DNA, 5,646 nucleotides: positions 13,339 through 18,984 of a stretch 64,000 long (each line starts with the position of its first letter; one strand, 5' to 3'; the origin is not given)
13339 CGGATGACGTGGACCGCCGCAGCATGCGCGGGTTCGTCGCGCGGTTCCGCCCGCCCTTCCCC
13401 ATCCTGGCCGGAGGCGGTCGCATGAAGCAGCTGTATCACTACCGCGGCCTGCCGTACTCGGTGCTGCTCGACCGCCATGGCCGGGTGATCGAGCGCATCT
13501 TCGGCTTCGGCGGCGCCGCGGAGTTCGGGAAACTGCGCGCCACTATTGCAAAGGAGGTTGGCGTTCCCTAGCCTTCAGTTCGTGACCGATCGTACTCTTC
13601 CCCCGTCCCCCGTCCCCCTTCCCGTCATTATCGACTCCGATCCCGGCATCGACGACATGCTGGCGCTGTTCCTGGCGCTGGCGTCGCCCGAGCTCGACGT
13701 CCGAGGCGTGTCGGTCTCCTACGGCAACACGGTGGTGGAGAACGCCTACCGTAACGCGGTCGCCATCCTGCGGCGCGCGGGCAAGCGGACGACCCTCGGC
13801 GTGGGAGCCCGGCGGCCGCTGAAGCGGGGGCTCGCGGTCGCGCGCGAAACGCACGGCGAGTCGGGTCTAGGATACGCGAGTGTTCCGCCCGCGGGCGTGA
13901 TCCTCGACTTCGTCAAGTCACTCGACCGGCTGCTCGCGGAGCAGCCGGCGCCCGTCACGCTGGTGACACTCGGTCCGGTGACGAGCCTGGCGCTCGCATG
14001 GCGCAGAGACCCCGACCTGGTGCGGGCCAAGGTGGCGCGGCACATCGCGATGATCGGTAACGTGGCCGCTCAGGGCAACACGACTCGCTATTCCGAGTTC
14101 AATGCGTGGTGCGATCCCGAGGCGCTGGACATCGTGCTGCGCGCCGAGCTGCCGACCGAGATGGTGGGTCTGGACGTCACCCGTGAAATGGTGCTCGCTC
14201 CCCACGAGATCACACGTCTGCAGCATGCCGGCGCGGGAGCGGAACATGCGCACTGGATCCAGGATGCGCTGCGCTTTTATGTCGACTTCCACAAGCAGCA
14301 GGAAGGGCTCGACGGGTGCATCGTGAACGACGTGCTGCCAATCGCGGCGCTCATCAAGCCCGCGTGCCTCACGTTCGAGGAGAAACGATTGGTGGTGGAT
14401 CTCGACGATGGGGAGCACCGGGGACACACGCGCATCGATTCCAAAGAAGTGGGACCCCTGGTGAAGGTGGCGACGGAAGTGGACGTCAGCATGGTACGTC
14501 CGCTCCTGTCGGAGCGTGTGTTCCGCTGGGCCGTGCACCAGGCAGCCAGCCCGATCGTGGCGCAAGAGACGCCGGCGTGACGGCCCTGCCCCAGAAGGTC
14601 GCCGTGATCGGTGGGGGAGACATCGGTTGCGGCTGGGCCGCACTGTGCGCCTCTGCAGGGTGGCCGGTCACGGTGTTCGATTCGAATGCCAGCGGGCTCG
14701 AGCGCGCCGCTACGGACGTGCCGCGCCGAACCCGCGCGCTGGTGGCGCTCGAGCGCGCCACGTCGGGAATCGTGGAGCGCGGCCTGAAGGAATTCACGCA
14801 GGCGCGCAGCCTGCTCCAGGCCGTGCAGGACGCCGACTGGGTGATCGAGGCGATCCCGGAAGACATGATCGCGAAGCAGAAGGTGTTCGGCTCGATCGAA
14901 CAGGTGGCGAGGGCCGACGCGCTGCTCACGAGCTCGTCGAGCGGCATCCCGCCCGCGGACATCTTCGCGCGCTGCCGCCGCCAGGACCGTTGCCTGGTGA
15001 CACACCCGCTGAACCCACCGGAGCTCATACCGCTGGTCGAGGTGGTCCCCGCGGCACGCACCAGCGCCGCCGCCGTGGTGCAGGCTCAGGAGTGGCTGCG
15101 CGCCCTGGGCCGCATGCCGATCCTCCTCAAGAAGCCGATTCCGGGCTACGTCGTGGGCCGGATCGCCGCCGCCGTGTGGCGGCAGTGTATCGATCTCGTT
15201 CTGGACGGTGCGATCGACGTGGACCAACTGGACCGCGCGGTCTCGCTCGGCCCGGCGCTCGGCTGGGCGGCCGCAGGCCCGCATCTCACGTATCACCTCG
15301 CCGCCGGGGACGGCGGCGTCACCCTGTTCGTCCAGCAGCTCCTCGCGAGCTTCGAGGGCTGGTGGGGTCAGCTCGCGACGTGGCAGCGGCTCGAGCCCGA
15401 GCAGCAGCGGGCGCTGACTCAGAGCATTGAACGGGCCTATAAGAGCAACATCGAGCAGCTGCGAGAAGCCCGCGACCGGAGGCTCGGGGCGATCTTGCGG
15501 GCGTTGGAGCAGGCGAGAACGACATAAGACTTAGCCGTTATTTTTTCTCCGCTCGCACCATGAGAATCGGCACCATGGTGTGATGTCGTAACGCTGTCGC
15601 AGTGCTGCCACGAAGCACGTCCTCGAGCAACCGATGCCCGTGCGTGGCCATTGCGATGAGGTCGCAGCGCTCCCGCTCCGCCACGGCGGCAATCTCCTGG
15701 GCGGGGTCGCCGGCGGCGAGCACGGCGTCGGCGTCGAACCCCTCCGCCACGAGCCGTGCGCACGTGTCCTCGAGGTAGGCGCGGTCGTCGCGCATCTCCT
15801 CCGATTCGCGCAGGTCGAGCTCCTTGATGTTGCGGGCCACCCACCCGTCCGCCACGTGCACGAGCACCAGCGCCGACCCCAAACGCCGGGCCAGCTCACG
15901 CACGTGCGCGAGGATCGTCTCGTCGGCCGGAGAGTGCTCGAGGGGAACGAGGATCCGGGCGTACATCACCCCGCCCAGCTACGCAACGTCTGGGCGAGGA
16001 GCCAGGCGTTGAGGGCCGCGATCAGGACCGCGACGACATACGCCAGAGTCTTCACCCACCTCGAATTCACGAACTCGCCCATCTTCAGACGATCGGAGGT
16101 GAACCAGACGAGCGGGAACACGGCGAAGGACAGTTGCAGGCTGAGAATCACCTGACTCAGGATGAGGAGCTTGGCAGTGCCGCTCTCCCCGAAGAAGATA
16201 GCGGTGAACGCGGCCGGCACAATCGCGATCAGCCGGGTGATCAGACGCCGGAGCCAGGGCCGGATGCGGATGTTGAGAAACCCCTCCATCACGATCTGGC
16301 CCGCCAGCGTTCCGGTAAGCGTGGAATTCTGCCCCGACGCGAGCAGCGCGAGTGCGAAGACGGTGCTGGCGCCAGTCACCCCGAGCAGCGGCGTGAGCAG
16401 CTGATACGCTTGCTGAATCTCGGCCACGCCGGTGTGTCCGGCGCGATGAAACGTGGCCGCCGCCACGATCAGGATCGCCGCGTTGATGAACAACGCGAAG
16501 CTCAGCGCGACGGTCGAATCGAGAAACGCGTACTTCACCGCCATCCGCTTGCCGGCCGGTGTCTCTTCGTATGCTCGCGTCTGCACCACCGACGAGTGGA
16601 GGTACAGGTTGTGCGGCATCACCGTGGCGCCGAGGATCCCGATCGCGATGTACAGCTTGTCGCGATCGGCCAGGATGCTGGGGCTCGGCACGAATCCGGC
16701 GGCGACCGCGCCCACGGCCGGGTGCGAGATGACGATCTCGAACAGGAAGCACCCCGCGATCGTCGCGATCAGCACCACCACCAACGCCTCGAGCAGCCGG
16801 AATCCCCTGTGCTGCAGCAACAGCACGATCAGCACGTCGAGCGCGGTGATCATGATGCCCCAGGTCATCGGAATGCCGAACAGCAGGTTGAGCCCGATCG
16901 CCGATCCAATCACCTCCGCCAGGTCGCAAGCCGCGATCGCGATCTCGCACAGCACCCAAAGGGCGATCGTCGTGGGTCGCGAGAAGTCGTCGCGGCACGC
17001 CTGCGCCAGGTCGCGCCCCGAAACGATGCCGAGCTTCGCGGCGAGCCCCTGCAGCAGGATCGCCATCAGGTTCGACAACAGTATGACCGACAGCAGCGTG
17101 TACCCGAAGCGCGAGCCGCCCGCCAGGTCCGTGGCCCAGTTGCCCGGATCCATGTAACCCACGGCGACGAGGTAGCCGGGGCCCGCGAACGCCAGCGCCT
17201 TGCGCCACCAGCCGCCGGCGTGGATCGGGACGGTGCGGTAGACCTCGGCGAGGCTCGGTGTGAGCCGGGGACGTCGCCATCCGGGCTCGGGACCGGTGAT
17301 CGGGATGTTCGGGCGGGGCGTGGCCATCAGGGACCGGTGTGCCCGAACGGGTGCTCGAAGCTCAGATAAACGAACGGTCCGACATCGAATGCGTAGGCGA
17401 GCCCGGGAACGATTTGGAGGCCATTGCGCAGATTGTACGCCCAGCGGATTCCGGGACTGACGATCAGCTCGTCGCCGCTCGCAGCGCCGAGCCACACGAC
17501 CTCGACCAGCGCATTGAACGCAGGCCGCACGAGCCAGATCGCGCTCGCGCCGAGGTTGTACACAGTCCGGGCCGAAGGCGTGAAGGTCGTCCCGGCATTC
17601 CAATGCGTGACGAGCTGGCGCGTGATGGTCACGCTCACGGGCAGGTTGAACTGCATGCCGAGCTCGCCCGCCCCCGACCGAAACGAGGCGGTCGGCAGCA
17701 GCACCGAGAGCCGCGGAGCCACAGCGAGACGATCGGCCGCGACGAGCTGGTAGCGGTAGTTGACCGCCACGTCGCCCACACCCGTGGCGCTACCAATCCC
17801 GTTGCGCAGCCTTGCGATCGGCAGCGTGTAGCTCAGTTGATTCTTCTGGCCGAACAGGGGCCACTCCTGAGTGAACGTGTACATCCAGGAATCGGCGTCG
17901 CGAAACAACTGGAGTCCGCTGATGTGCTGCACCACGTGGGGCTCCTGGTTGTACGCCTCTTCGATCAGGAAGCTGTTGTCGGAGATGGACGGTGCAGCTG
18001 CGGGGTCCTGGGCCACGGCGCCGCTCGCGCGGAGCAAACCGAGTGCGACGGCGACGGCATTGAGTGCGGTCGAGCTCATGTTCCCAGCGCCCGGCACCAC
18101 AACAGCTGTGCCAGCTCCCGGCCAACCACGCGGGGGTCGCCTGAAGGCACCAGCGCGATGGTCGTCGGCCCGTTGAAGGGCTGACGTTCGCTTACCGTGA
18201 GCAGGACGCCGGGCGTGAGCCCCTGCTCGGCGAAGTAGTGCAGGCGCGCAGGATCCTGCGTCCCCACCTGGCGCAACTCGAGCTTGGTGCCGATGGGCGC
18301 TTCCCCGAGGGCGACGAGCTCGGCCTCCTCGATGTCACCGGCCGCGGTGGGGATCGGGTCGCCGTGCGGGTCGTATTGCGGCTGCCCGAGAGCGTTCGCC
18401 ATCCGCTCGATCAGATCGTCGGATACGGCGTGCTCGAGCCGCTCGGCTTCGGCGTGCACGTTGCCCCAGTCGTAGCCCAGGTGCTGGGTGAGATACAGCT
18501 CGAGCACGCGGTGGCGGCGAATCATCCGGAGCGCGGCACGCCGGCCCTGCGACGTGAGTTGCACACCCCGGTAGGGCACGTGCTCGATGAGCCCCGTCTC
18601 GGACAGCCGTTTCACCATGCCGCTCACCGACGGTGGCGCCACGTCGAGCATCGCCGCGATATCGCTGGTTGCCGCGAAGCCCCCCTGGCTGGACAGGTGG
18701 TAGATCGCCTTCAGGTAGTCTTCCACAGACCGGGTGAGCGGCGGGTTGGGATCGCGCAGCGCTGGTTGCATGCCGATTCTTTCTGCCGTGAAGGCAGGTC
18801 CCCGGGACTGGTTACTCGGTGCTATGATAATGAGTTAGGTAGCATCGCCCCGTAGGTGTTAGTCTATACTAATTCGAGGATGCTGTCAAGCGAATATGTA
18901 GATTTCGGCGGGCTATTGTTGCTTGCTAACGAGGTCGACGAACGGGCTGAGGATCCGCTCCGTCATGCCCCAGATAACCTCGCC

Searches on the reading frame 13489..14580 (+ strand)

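Call 12: search_protein_families(library=pfam, proteins=[window:13489-14580:+], max_evalue=0.001)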
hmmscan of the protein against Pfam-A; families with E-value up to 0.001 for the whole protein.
window:13489-14580:+ (363 aa): 1 family
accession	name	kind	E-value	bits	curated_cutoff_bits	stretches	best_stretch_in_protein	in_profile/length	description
PF01156.24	IU_nuc_hydro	-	1.2e-73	248.8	34.2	1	46-335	1-294/297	Inosine-uridine preferring nucleoside hydrolase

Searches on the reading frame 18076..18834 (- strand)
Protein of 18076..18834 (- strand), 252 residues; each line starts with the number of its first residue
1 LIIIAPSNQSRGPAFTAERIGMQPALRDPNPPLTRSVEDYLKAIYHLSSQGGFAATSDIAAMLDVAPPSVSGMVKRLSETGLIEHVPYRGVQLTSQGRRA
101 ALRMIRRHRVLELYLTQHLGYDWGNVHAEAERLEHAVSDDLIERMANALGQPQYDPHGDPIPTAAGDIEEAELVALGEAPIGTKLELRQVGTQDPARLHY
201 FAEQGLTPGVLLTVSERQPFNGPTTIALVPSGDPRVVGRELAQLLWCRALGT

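Call 79: search_protein_families(library=padloc, proteins=[window:18076-18834:-], max_evalue=0.00001)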
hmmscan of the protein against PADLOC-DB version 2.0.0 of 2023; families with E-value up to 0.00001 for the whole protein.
window:18076-18834:- (252 aa): 1 family
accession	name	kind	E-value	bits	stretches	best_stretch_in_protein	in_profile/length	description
PDLC01866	CARF3--CARF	-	3.9e-06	25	1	29-98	129-201/207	-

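Call 80: search_protein_families(library=pfam, proteins=[window:18076-18834:-], max_evalue=0.001)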
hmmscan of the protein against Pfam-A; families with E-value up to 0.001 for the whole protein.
window:18076-18834:- (252 aa): 7 families
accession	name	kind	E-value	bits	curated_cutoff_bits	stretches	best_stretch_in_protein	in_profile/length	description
PF02742.21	Fe_dep_repr_C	-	1.5e-30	105.5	27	1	94-163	1-70/70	Iron dependent repressor, metal binding and dimerisation domain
PF01325.25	Fe_dep_repress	-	1.2e-20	73.9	26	1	33-91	2-60/60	Iron dependent repressor, N-terminal DNA binding domain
PF04023.20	FeoA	-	3.4e-10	40.3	23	1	175-248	2-73/74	FeoA domain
PF12802.13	MarR_2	-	3.4e-05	24.3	27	1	45-87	12-54/61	MarR family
PF01047.28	MarR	-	0.00014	22.1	24.6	1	46-84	11-48/59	MarR family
PF13545.12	HTH_Crp_2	-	0.00029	21.2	27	1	57-92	26-60/70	Crp-like helix-turn-helix domain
PF02082.26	Rrf2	-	0.00066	20.3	30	1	34-148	2-120/132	Iron-dependent Transcriptional regulator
